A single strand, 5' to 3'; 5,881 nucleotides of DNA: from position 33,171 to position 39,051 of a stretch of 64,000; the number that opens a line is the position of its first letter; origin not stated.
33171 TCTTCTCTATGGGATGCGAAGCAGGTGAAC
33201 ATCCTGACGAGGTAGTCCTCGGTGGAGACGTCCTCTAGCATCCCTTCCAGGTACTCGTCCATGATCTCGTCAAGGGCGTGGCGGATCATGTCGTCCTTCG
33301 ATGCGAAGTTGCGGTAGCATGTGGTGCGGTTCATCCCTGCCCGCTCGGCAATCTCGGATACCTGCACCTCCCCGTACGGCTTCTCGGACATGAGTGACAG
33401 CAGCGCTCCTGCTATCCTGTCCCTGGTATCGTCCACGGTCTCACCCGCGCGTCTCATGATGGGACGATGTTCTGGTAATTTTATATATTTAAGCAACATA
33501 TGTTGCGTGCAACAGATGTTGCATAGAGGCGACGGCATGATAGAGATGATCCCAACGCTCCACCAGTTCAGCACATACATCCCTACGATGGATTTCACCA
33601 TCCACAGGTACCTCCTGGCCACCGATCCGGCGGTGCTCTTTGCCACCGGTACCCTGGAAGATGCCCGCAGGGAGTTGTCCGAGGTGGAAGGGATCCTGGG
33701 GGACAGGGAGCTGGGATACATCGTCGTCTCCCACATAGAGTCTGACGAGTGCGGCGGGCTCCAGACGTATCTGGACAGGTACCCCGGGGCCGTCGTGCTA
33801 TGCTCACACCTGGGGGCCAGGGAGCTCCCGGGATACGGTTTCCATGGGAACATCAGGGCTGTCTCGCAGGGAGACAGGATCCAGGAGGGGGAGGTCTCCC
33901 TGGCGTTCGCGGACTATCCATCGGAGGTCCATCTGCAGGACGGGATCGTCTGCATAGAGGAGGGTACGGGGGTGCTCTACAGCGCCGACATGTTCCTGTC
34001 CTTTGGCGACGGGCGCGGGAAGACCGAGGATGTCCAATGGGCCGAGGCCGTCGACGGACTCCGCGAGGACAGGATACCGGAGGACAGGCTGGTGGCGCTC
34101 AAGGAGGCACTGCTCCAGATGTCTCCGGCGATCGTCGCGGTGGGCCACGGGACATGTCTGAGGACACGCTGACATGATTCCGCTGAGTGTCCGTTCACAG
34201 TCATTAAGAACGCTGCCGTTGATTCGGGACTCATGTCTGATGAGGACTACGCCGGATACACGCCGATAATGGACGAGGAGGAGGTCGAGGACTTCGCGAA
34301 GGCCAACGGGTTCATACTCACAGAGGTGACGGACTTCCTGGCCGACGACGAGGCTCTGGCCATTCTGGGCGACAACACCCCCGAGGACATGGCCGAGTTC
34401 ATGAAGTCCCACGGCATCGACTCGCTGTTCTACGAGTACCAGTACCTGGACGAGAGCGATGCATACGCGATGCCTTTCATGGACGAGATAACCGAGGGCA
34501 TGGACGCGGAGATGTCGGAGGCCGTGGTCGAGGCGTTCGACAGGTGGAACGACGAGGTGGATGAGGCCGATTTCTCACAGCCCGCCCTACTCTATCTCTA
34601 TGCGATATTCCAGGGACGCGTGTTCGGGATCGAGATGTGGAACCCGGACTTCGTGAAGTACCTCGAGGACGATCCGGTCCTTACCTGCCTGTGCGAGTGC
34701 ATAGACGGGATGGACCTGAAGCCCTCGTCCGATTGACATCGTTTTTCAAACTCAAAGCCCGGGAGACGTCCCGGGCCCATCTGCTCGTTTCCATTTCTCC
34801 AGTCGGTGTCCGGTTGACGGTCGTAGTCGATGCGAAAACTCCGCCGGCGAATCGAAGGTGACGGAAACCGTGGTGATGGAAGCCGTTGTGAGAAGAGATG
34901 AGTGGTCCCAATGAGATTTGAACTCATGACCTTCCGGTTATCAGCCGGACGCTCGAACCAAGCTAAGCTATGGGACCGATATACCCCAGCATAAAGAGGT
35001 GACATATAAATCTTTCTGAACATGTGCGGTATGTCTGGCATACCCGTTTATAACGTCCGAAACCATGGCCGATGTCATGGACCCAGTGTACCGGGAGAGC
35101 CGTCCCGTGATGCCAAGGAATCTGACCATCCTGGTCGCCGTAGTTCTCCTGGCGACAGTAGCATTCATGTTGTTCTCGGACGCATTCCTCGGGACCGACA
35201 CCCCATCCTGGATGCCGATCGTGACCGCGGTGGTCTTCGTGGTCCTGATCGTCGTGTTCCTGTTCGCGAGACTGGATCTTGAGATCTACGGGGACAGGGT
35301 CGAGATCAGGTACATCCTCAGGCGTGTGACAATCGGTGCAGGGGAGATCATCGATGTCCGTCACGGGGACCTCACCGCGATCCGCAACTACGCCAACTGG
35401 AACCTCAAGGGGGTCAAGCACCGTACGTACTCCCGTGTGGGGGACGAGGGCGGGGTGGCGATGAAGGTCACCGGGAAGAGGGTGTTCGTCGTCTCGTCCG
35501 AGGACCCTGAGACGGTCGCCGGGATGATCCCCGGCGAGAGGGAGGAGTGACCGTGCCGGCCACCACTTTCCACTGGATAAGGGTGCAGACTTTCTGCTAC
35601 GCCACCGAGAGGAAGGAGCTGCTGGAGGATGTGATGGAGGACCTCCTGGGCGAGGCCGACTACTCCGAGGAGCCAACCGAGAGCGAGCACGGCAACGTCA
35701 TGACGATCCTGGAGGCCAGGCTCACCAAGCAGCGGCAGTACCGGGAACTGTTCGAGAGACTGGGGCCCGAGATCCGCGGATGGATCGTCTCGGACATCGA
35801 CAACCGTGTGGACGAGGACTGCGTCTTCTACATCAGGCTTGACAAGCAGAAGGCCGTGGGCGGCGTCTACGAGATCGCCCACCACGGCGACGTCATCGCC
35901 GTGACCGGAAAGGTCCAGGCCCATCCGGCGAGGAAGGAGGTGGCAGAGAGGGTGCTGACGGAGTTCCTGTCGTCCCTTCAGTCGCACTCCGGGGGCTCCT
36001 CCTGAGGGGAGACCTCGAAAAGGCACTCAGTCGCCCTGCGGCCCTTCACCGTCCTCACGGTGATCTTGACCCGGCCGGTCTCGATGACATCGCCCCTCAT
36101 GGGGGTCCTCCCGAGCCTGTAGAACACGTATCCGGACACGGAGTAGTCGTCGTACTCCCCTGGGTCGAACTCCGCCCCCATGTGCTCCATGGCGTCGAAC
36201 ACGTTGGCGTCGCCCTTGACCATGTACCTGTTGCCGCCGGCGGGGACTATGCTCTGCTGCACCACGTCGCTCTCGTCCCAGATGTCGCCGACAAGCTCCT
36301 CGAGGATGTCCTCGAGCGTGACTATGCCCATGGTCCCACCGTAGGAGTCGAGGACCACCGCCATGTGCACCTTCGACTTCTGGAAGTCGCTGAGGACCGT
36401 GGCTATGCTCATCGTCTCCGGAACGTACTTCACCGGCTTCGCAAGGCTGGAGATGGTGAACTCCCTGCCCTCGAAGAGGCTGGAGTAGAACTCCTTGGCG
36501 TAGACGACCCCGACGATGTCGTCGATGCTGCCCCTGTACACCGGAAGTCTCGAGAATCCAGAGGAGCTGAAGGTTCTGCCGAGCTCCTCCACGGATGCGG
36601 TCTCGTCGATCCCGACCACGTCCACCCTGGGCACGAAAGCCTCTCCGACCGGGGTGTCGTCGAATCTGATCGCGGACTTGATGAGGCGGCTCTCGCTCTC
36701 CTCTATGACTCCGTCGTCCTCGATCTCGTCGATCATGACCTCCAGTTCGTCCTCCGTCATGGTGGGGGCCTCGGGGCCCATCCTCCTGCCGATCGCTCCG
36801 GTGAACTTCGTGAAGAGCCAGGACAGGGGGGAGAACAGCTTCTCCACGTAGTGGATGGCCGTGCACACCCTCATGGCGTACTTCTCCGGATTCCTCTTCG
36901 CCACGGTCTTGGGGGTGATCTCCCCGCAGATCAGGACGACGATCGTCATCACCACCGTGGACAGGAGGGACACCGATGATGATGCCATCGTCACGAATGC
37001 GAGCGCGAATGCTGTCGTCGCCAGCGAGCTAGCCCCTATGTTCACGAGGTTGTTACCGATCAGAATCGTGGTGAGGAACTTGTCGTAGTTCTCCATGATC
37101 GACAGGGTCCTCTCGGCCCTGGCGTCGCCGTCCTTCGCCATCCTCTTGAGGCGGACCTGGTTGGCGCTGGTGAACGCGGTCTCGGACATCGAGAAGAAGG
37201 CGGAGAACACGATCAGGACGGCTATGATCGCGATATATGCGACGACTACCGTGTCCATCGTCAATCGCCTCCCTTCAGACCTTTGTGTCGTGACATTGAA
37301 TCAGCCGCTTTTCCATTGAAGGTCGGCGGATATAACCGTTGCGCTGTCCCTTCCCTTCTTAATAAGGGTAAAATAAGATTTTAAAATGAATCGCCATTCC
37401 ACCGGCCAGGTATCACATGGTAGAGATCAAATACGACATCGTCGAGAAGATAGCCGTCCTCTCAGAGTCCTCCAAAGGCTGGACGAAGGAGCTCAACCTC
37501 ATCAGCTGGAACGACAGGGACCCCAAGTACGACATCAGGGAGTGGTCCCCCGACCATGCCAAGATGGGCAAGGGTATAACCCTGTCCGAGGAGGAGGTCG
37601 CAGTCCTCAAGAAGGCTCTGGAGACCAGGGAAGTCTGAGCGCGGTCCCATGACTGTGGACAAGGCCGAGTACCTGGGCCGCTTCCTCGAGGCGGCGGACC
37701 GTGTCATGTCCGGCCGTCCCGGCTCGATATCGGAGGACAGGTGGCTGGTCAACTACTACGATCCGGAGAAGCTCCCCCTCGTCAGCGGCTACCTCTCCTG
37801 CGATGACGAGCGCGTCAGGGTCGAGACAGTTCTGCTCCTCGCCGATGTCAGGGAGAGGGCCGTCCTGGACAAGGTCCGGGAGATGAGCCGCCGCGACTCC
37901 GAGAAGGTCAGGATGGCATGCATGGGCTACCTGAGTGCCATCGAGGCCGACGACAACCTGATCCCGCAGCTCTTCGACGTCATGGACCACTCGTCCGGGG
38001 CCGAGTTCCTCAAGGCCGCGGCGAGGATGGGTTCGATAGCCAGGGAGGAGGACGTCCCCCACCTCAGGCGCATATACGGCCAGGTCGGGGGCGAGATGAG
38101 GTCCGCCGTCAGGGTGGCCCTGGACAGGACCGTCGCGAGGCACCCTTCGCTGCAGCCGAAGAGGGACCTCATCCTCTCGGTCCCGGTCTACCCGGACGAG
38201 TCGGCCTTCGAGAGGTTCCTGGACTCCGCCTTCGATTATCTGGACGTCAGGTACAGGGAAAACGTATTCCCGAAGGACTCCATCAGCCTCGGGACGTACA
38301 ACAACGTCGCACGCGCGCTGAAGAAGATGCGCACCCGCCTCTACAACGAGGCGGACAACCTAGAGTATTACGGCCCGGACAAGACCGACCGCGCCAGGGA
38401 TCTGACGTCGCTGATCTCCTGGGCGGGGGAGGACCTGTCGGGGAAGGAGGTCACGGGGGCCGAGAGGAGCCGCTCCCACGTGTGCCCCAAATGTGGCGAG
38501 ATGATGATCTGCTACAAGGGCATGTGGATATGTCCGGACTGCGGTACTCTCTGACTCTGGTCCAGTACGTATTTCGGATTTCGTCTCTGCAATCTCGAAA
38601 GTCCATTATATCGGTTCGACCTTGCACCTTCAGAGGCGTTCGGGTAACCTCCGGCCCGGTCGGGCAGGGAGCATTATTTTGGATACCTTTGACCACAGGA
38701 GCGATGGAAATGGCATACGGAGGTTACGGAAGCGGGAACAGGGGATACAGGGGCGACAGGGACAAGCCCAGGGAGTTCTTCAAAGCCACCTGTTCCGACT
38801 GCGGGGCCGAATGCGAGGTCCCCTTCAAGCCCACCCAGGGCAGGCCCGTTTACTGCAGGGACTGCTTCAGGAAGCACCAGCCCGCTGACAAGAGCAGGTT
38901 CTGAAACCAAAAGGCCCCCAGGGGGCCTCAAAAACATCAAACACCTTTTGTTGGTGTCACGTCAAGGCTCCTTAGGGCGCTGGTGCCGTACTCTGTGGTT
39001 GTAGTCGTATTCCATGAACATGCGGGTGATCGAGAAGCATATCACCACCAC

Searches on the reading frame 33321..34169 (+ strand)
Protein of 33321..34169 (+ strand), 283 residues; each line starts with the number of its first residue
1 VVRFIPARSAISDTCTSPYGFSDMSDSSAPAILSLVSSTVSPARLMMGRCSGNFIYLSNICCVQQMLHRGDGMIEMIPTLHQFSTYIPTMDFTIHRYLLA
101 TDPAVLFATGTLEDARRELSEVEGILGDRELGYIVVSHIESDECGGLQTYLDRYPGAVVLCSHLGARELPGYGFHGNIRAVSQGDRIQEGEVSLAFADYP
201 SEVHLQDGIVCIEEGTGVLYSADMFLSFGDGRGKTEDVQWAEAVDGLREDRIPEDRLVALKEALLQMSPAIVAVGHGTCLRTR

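Call 55: search_protein_families(library=pfam, proteins=[window:33321-34169:+], max_evalue=0.00001)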
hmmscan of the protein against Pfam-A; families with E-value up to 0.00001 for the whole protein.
window:33321-34169:+ (283 aa): 2 families
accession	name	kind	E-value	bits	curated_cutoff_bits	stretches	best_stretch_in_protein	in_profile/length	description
PF00753.33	Lactamase_B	-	4.8e-07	30.4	22.7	1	99-276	11-196/196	Metallo-beta-lactamase superfamily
PF19583.5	ODP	-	9.2e-07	29.4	27.2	1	95-230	4-142/194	ODP family beta lactamase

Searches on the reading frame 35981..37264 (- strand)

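Call 19: search_protein_families(library=pfam, proteins=[window:35981-37264:-], max_evalue=0.00001)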
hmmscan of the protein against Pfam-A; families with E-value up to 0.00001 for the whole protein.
window:35981-37264:- (428 aa): 3 families
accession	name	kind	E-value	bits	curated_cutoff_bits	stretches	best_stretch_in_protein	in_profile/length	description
PF01595.25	CNNM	-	3.8e-54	183.5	28.4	1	13-191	2-181/181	Cyclin M transmembrane N-terminal domain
PF00571.33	CBS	-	3e-17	63.1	24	1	275-325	6-56/57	CBS domain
PF03471.22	CorC_HlyC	-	1.5e-11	44.6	27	1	343-412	4-73/81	Transporter associated domain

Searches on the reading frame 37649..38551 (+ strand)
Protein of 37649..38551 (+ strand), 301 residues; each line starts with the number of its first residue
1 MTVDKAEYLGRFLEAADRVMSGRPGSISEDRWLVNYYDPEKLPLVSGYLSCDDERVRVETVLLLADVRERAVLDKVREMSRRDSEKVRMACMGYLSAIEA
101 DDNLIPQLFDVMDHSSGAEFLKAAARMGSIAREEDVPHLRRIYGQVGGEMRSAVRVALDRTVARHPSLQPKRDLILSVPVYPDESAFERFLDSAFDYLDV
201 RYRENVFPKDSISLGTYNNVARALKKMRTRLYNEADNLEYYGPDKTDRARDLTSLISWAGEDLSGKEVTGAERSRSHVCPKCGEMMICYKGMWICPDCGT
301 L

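Call 55: search_protein_families(library=pfam, proteins=[window:37649-38551:+], max_evalue=0.00001)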
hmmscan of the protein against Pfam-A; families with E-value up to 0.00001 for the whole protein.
window:37649-38551:+ (301 aa): 1 family
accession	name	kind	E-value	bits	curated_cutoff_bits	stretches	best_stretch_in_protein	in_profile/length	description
PF13646.12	HEAT_2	-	5.1e-07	30.3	27.7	1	44-125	4-84/88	HEAT repeats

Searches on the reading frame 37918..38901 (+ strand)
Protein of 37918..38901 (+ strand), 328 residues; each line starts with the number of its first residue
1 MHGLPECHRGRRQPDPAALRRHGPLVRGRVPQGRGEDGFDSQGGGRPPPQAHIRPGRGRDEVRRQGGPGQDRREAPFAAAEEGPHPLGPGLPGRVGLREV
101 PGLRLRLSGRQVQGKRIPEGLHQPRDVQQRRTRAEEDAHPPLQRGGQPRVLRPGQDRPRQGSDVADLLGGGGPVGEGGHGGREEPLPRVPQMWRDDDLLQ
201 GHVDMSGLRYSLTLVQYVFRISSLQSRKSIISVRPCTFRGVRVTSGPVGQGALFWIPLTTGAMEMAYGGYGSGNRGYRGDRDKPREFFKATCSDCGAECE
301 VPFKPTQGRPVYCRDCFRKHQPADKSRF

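Call 19: search_protein_families(library=pfam, proteins=[window:37918-38901:+], max_evalue=0.00001)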
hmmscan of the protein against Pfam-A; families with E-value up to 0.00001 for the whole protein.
window:37918-38901:+ (328 aa): 1 family
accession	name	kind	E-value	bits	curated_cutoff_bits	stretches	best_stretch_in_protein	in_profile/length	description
PF23477.1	zf_Tbcl_2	-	3.1e-18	65.6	27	1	285-321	1-37/37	Probable treble clef zinc finger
